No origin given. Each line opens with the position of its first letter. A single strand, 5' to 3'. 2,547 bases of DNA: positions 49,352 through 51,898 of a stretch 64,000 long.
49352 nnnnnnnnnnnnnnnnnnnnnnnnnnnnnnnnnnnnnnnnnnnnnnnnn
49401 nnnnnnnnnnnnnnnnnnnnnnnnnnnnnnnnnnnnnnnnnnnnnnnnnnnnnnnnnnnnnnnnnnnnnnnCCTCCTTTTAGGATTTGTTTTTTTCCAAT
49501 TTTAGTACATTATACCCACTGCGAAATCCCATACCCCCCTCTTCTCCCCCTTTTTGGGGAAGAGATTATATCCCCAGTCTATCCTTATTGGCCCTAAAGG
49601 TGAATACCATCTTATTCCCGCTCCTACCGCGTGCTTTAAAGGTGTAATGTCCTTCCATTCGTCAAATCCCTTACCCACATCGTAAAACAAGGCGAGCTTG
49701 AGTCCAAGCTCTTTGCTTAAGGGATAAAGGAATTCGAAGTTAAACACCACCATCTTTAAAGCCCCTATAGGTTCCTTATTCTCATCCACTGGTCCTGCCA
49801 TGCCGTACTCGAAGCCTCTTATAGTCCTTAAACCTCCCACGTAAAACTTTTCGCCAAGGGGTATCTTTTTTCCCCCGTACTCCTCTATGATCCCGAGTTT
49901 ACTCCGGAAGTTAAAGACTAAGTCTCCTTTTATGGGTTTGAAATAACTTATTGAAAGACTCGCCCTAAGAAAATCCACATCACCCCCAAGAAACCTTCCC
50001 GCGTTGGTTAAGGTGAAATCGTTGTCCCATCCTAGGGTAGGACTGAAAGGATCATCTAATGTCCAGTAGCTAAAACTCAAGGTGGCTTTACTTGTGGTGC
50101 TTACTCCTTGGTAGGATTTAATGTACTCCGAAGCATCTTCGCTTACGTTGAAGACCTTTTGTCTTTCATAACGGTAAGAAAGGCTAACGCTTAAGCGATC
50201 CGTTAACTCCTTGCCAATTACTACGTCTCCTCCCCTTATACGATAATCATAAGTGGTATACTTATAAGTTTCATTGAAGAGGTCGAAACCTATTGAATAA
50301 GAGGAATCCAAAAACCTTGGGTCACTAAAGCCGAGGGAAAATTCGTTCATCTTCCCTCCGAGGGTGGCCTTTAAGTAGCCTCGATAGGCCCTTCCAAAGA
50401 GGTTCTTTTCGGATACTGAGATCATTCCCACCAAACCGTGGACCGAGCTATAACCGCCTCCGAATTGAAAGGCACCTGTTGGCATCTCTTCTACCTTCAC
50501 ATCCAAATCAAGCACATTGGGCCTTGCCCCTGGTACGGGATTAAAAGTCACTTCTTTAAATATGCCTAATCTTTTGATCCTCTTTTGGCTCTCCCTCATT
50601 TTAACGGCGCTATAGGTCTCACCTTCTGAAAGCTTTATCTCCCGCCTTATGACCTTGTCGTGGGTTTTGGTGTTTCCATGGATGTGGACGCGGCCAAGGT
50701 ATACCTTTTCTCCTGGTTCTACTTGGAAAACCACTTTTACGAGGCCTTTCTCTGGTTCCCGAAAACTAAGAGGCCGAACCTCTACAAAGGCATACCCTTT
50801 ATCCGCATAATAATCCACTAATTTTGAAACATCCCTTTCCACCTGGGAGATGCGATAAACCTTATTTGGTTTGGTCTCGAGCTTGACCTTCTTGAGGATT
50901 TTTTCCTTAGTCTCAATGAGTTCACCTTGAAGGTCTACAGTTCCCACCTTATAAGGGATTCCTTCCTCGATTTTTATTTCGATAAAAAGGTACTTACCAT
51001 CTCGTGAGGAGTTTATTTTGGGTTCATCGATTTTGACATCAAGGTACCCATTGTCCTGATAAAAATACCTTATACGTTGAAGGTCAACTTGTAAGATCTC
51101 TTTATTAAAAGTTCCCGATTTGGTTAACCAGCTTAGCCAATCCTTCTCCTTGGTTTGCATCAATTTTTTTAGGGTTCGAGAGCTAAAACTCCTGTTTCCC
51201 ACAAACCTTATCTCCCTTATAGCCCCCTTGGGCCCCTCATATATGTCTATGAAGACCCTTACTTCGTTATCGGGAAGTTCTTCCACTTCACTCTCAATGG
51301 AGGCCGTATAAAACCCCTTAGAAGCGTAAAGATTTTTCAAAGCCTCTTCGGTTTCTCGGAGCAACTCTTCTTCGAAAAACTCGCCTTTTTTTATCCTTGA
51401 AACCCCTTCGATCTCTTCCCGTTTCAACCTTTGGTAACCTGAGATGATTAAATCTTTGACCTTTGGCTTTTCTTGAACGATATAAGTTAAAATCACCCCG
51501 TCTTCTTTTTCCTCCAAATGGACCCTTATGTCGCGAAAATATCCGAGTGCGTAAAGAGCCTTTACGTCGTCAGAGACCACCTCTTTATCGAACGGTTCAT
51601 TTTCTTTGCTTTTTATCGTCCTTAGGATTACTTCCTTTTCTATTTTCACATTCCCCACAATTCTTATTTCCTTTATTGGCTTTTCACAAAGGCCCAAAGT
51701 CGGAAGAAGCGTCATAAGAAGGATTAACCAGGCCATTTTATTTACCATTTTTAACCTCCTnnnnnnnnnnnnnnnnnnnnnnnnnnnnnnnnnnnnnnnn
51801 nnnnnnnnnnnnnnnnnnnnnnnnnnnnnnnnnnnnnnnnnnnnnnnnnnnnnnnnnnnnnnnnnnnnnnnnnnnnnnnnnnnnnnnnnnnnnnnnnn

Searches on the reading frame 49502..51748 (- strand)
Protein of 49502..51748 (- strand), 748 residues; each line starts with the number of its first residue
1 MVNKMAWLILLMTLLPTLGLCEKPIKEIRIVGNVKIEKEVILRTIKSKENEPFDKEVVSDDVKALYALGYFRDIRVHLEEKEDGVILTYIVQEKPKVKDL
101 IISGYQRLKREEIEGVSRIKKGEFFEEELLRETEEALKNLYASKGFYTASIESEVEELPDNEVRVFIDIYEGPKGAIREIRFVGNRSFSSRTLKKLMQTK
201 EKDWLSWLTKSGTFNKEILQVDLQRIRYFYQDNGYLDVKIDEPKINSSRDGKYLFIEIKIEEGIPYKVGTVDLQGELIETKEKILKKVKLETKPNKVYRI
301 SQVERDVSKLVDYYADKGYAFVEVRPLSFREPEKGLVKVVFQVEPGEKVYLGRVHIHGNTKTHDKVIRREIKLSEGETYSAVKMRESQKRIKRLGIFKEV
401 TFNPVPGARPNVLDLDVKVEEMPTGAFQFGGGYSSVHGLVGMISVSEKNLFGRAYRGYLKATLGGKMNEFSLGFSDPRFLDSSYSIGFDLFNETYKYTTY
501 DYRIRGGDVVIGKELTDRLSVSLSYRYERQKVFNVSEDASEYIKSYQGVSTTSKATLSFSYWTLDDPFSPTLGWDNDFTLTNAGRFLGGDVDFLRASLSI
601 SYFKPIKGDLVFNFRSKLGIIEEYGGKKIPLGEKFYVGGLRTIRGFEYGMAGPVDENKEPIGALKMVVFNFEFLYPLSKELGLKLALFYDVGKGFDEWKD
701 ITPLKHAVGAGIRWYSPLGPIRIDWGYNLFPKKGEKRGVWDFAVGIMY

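Call 64: search_protein_families(library=pfam, proteins=[window:49502-51748:-], max_evalue=0.00001)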
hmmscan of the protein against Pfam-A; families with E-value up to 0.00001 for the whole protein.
window:49502-51748:- (748 aa): 3 families
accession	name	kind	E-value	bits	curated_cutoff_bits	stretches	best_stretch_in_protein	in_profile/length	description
PF07244.20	POTRA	-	6e-66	219.6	21.3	5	95-172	1-79/79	Surface antigen variable number repeat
PF01103.29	Omp85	-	5.7e-61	207.3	24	1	449-746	1-323/325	Omp85 superfamily domain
PF08478.15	POTRA_1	-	1e-09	39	23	0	353-401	5-53/69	POTRA domain, FtsQ-type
